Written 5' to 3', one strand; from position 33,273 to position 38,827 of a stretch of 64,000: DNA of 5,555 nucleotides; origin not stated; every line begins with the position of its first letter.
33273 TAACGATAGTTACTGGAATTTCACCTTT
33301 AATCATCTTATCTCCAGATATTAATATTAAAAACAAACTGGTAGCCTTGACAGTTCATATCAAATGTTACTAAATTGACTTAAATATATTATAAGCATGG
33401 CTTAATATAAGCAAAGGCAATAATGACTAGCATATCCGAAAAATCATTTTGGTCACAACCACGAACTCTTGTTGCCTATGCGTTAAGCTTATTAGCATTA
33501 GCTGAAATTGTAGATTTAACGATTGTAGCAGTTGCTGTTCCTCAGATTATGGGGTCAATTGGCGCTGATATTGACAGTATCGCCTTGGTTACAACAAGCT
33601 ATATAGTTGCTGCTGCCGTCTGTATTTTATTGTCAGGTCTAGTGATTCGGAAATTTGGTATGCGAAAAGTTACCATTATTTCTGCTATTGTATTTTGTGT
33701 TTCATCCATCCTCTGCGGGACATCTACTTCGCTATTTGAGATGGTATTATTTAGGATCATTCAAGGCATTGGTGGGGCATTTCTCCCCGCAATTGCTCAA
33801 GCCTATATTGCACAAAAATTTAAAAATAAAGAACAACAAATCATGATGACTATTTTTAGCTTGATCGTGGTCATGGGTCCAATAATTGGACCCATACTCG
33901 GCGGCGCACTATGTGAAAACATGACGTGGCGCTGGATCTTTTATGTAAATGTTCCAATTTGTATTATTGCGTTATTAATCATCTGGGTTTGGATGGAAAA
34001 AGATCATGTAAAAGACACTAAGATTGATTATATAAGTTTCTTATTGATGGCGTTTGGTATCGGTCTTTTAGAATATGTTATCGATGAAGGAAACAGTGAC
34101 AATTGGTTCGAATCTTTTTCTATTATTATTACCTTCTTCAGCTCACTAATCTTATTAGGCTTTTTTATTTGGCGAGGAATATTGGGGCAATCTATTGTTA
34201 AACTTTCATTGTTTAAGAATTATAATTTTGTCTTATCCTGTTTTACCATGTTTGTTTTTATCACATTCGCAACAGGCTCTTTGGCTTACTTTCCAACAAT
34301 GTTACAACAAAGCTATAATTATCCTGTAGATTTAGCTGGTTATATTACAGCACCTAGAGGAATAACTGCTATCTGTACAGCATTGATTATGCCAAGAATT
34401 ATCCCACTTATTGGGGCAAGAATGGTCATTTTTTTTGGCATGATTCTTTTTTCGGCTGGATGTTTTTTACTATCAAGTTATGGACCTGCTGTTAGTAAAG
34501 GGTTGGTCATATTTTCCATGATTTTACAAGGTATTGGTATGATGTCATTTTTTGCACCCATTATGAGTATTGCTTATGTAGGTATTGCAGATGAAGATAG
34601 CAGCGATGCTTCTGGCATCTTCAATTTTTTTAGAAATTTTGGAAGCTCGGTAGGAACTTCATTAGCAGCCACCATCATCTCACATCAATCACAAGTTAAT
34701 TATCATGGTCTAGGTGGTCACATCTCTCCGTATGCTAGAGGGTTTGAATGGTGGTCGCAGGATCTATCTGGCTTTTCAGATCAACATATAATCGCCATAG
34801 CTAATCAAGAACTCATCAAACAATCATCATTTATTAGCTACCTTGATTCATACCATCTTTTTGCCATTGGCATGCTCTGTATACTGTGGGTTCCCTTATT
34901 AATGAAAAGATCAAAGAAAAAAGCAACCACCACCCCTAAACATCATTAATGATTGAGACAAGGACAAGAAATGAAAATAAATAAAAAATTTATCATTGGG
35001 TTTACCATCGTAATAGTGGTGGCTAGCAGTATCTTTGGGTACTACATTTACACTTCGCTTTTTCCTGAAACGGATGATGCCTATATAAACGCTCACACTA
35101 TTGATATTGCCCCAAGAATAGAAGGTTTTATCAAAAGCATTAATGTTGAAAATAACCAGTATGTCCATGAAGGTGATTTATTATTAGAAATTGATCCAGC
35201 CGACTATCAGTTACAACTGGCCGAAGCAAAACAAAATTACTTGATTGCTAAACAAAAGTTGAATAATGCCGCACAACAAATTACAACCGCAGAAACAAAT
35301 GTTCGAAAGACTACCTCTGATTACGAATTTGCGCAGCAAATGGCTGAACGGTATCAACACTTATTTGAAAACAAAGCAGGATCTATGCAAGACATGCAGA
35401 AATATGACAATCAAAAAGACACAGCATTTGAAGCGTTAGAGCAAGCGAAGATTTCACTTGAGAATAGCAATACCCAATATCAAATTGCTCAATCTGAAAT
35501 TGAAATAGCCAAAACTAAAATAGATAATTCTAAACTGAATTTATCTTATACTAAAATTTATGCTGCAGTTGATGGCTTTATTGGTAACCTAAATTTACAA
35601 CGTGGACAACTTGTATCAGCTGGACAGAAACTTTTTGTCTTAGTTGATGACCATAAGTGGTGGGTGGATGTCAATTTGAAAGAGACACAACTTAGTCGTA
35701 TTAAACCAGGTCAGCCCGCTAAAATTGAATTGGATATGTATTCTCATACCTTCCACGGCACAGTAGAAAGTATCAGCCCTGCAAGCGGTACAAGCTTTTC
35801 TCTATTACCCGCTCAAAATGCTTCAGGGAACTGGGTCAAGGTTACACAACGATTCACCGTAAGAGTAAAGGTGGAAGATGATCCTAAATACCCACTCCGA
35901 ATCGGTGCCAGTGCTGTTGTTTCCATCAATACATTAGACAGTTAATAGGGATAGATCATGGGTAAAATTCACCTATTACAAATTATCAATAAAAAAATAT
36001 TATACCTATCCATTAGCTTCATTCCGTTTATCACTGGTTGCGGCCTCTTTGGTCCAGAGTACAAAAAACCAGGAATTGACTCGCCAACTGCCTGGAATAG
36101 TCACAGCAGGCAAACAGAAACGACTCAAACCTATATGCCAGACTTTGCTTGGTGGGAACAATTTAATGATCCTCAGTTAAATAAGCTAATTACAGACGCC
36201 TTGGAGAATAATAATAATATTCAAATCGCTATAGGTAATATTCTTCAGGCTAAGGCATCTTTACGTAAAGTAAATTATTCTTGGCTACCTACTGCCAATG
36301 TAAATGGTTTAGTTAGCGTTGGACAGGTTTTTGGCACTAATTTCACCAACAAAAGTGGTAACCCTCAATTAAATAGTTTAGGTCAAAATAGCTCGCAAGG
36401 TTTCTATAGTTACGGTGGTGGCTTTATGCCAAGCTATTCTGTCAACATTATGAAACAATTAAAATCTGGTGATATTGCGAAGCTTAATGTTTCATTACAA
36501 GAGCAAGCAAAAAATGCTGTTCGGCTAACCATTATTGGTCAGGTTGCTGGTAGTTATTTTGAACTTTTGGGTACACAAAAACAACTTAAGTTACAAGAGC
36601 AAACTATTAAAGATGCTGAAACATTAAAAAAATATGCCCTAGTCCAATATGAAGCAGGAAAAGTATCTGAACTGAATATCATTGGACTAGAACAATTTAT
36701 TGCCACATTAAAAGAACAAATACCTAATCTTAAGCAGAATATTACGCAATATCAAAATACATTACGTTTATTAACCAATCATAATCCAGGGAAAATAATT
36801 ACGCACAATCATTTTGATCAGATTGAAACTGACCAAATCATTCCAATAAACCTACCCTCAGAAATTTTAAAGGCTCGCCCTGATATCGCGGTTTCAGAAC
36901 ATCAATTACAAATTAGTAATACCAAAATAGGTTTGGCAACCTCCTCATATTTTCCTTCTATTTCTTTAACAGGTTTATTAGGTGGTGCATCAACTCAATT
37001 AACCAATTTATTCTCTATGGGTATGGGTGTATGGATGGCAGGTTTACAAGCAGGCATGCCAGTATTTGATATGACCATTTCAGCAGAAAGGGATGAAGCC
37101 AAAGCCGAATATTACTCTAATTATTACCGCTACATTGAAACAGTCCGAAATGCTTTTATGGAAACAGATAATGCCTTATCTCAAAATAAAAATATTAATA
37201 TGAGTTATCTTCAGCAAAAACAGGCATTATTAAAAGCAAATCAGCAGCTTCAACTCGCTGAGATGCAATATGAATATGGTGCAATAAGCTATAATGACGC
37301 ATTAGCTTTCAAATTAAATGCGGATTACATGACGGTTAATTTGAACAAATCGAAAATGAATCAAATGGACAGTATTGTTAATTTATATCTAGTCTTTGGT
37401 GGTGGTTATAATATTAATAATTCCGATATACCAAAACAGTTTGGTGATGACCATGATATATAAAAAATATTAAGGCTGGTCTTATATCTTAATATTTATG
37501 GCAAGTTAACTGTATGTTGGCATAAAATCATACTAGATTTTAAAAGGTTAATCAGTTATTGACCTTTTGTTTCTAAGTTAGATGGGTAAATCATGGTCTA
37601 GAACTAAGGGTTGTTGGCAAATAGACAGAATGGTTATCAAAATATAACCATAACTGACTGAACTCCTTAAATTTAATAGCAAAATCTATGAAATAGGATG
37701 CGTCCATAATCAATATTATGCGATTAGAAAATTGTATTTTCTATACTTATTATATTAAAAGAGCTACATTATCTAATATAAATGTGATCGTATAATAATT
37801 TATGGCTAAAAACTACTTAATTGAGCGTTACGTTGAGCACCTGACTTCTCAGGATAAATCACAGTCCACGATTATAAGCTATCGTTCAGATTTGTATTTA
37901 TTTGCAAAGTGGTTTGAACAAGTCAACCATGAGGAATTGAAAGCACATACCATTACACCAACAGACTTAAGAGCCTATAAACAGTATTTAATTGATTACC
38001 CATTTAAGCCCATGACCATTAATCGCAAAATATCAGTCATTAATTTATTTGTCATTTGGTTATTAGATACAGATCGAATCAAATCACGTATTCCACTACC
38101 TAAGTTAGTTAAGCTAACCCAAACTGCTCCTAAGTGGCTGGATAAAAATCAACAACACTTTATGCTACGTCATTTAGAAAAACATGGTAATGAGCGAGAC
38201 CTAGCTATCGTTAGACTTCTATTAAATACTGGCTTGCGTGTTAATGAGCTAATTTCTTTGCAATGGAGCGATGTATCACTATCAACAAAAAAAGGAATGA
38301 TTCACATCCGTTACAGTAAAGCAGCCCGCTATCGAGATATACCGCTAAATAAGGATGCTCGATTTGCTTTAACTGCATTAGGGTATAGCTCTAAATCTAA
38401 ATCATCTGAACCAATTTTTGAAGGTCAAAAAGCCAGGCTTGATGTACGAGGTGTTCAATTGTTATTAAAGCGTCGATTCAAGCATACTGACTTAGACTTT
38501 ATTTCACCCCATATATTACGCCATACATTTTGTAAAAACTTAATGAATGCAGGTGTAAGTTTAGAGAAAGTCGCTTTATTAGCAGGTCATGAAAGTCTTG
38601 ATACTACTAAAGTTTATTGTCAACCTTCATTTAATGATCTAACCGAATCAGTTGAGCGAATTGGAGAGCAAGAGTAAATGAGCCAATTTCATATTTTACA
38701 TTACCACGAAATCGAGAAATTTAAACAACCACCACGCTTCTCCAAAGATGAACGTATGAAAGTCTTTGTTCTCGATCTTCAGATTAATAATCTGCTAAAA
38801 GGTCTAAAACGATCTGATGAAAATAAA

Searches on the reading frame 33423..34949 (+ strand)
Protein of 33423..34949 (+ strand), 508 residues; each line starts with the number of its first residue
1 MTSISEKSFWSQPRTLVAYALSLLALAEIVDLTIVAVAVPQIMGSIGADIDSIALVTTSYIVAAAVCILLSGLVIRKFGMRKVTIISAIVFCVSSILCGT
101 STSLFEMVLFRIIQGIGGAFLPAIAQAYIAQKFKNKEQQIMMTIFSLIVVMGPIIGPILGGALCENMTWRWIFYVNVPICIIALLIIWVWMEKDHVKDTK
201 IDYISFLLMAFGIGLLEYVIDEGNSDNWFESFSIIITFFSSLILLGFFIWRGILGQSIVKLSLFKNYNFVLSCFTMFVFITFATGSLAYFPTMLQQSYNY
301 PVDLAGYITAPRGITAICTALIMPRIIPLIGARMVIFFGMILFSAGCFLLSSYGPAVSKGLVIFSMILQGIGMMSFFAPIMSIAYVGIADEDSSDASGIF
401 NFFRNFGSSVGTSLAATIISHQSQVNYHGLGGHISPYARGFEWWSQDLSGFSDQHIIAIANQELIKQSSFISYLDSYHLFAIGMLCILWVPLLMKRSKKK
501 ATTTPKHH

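Call 63: search_protein_families(library=pfam, proteins=[window:33423-34949:+], max_evalue=0.001)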
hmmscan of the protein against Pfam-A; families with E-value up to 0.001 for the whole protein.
window:33423-34949:+ (508 aa): 5 families
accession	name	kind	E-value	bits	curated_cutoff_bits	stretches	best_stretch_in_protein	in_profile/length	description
PF07690.21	MFS_1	-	6.5e-50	170.4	33.4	1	22-412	2-347/347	Major Facilitator Superfamily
PF06609.19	TRI12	-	2.7e-14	53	23.2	1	8-440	35-483/599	Fungal trichothecene efflux pump (TRI12)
PF00083.30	Sugar_tr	-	2.1e-09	37.2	22.3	1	53-191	48-192/452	Sugar (and other) transporter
PF03137.26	OATP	-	0.00019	20.3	25.8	1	107-164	136-193/545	Organic Anion Transporter Polypeptide (OATP) family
PF05977.19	MFS_3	-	0.00024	20.1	27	0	34-194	28-193/524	Transmembrane secretion effector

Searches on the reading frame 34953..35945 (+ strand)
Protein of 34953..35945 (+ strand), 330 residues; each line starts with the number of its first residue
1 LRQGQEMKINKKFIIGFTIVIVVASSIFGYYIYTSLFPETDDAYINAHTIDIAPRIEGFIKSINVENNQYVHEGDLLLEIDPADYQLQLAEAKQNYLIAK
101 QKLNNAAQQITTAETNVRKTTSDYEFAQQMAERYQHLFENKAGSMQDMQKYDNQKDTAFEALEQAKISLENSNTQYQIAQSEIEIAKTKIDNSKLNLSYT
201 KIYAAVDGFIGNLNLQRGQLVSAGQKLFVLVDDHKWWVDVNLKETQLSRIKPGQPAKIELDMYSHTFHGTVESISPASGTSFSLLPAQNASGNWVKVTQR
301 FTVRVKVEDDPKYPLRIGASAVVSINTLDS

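Call 63: search_protein_families(library=pfam, proteins=[window:34953-35945:+], max_evalue=0.001)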
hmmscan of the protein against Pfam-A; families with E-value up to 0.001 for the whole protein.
window:34953-35945:+ (330 aa): 5 families
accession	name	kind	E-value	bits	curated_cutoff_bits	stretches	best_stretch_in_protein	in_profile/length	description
PF16576.10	HlyD_D23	-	2e-23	83.2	30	1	48-277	18-187/214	Barrel-sandwich domain of CusB or HlyD membrane-fusion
PF13437.12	HlyD_3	-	5.5e-21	75.7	22.2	1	201-311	1-97/106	HlyD family secretion protein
PF13533.13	Biotin_lipoyl_2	-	8.3e-14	51.4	29.8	1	52-81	3-32/32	Biotin-lipoyl like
PF00529.27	CusB_dom_1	-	1.8e-13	51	26.5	1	116-326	12-88/89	Cation efflux system protein CusB domain 1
PF00364.28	Biotin_lipoyl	-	0.00027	21.1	22.1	0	56-80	49-73/73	Biotin-requiring enzyme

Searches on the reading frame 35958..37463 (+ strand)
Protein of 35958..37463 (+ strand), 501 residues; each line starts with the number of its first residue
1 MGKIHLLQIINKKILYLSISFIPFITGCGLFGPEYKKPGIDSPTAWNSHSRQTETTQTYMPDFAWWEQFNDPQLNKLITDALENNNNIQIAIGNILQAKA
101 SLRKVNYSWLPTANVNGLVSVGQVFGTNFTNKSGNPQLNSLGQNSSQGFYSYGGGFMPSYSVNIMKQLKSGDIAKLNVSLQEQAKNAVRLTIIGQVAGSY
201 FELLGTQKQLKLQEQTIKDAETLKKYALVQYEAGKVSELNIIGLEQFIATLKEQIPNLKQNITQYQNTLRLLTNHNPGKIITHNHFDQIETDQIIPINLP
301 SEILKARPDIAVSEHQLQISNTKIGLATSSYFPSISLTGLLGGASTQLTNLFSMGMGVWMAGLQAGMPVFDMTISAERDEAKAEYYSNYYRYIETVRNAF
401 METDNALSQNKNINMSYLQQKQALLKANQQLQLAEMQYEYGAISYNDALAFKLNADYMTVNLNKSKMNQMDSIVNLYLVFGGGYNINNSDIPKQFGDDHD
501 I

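Call 63: search_protein_families(library=pfam, proteins=[window:35958-37463:+], max_evalue=0.001)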
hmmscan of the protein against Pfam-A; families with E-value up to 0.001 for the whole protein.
window:35958-37463:+ (501 aa): 1 family
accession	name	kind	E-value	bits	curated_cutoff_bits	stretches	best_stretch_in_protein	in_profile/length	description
PF02321.23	OEP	-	3.2e-42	144.9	22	2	300-480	5-186/187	Outer membrane efflux protein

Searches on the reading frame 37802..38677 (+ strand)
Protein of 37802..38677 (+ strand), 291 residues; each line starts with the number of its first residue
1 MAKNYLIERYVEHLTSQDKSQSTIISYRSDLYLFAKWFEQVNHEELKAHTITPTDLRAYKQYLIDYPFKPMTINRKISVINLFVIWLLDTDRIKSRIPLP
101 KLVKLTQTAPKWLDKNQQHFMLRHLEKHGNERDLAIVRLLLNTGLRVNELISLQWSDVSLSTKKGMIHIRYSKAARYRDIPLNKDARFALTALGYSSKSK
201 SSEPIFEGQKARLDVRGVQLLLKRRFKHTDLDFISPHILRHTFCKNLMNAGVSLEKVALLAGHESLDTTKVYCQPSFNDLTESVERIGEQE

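Call 63: search_protein_families(library=pfam, proteins=[window:37802-38677:+], max_evalue=0.001)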
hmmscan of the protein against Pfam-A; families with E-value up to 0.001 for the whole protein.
window:37802-38677:+ (291 aa): 3 families
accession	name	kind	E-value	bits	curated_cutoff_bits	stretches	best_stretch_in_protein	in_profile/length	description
PF00589.27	Phage_integrase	-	8.5e-31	107.5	27.1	1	111-277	1-170/172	Phage integrase family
PF02899.23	Phage_int_SAM_1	-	4e-11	43.5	22.3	1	7-88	1-80/83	Phage integrase, N-terminal SAM-like domain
PF13495.12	Phage_int_SAM_4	-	9.2e-06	26.4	27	1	6-91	1-82/85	Phage integrase, N-terminal SAM-like domain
